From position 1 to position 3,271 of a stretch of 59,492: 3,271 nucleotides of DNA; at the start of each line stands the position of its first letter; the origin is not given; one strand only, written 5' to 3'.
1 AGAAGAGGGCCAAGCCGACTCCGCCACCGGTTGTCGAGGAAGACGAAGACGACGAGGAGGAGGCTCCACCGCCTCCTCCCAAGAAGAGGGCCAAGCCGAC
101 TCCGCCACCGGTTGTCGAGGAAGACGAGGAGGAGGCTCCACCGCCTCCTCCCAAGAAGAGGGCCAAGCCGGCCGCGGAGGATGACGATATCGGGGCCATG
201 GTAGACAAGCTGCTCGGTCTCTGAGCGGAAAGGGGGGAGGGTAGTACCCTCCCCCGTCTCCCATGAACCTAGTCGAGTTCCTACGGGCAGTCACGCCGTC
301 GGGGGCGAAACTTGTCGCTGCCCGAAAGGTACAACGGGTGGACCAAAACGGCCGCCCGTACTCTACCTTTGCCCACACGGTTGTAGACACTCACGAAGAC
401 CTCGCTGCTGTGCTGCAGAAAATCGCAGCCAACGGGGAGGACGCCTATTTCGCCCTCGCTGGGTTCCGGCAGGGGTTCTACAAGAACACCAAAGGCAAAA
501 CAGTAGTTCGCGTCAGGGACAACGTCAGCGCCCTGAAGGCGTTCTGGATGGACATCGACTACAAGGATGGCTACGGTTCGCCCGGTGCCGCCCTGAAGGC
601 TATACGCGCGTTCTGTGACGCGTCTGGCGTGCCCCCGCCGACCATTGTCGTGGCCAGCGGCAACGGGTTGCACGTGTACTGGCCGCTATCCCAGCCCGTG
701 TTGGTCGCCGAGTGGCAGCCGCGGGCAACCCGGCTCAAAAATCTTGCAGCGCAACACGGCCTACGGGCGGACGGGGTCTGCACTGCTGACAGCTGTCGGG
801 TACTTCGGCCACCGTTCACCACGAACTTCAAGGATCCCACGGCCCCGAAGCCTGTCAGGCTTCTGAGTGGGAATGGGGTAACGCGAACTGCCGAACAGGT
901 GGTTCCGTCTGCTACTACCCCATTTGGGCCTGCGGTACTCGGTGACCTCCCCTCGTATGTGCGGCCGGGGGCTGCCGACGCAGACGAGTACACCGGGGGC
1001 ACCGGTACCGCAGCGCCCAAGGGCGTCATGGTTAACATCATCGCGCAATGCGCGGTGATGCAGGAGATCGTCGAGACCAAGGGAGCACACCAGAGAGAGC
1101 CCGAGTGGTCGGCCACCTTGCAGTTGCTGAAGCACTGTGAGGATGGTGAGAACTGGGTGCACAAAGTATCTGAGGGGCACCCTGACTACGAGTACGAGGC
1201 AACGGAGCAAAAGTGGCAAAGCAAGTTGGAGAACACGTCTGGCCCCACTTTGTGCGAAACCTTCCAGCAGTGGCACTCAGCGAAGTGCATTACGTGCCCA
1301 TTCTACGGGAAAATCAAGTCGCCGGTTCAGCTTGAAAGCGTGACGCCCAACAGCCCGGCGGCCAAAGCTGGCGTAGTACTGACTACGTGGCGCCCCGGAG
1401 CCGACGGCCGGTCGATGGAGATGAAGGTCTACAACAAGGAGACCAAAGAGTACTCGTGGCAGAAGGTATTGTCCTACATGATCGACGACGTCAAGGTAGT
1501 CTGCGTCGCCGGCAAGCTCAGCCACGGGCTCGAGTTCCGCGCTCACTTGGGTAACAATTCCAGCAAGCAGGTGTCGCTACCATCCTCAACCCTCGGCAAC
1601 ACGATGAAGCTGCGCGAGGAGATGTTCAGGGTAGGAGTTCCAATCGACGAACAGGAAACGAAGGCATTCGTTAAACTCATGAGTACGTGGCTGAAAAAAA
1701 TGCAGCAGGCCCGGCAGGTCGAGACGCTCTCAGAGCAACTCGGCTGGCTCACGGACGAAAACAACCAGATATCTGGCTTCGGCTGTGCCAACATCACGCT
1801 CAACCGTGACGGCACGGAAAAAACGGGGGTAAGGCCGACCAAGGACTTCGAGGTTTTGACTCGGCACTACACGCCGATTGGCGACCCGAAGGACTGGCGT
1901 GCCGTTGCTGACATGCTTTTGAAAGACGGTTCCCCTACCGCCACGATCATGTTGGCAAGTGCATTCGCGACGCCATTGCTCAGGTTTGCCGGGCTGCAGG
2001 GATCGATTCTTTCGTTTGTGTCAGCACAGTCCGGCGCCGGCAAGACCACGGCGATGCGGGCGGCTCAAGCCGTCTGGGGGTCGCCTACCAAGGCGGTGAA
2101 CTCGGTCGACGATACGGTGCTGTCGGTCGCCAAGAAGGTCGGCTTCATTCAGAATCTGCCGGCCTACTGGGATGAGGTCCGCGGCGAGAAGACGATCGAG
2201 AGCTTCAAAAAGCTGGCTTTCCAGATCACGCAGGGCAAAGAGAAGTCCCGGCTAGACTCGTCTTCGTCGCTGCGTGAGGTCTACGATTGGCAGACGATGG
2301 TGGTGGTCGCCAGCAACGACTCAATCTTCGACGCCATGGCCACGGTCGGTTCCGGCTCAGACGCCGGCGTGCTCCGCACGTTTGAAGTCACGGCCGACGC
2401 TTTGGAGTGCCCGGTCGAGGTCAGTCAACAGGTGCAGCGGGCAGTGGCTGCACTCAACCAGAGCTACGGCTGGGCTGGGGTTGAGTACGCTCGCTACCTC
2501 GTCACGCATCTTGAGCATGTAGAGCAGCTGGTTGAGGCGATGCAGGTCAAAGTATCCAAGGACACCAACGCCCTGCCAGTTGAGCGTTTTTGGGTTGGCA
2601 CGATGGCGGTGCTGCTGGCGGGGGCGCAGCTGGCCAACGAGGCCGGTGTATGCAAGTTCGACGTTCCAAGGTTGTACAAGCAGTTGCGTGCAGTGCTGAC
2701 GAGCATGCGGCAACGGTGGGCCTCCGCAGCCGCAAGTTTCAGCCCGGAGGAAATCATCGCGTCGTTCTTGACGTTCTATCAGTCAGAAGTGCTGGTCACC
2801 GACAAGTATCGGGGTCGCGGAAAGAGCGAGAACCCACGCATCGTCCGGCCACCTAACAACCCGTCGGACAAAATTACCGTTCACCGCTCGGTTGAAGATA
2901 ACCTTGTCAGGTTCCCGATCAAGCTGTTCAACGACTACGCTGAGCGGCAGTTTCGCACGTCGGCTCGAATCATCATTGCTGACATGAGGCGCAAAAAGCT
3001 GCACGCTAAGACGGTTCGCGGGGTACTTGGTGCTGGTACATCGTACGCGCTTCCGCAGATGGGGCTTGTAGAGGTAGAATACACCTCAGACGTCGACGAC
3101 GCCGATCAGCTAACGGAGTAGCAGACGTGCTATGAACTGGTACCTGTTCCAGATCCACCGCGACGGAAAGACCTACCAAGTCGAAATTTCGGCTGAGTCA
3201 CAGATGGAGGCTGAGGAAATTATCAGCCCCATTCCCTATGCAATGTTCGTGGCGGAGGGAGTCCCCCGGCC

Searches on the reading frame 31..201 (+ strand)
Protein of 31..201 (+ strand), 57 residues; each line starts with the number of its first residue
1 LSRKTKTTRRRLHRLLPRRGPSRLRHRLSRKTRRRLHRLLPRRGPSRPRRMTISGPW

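Call 51: search_protein_families(library=pfam, alignment_id=A1, max_evalue=0.001)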
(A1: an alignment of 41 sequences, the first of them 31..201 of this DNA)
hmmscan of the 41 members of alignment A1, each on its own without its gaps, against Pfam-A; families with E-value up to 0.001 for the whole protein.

A. member 1, window:31-201:+ (57 aa): 0 families

B. families by the number of members that match (of 41 scanned): 16 families
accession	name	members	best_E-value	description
PF08759.17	GT-D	1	2.5e-22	Glycosyltransferase GT-D fold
PF05838.17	Glyco_hydro_108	1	1.6e-19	Glycosyl hydrolase 108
PF23148.1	Gp77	1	4.4e-15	Podophage GP4 fiber-tail adaptor protein gp77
PF00583.31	Acetyltransf_1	1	3.2e-13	Acetyltransferase (GNAT) family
PF09374.15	PG_binding_3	1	2.1e-11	Predicted Peptidoglycan domain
PF00535.33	Glycos_transf_2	1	7.7e-11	Glycosyl transferase family 2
PF10111.15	Glyco_tranf_2_2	1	6.3e-10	Glycosyltransferase like family 2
PF13508.13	Acetyltransf_7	1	2e-08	Acetyltransferase (GNAT) domain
PF05565.16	Sipho_Gp157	1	8.3e-07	Siphovirus Gp157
PF22882.2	GT-D-like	1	3.4e-06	GT-D fold-like domain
PF03299.19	TF_AP-2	1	7.2e-05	Transcription factor AP-2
PF24175.2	SU10_adaptor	1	0.00014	SU10 adaptor protein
PF07484.17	Collar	1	0.00019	Phage Tail Collar Domain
PF23984.1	DUF7307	1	0.00024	Pam3 gp33-like protein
PF19264.4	DUF5907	1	0.00045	Repeat of unknown function (DUF5907)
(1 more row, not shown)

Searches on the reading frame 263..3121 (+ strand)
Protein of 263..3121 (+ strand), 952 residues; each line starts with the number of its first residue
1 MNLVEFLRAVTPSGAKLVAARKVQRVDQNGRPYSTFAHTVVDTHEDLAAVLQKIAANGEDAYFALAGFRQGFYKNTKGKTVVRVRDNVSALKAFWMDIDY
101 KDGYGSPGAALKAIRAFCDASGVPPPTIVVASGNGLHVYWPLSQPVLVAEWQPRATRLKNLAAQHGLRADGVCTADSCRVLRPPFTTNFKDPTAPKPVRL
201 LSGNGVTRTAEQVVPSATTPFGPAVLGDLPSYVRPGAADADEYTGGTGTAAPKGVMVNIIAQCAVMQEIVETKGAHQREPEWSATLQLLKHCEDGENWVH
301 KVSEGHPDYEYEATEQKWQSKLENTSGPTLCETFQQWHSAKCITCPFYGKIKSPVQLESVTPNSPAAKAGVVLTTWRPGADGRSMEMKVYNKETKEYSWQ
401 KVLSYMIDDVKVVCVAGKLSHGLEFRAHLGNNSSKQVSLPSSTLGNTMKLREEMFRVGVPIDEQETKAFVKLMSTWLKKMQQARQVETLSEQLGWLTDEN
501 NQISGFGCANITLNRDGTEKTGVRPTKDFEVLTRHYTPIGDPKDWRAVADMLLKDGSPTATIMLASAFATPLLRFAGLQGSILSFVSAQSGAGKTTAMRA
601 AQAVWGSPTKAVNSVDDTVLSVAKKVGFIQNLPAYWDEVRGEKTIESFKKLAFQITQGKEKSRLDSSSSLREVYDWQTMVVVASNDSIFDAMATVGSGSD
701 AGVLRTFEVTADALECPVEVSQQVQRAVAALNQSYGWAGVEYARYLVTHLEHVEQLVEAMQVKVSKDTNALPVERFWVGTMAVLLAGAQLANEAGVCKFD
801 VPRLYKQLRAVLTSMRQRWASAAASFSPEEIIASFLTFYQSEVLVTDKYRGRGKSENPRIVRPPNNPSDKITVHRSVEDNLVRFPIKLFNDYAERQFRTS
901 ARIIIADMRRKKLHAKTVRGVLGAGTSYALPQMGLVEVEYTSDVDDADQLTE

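Call 20: search_protein_families(library=phrogs, proteins=[window:263-3121:+], max_evalue=0.001)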
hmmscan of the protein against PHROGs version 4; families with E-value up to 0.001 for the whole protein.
window:263-3121:+ (952 aa): 5 families
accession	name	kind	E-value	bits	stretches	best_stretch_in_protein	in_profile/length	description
phrog_25314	-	unknown function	4.8e-148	496.1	1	28-934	34-980/1010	-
phrog_8841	-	DNA, RNA and nucleotide metabolism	7.1e-34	118.4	1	431-797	150-492/633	DNA primase/helicase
phrog_2478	-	DNA, RNA and nucleotide metabolism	3.8e-15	56.1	1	31-212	25-210/854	DNA polymerase/primase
phrog_1139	-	DNA, RNA and nucleotide metabolism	3.6e-11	42.8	1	541-854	505-799/895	DNA primase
phrog_28894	-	DNA, RNA and nucleotide metabolism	1.2e-05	24.5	1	88-213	94-238/994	DNA polymerase/primase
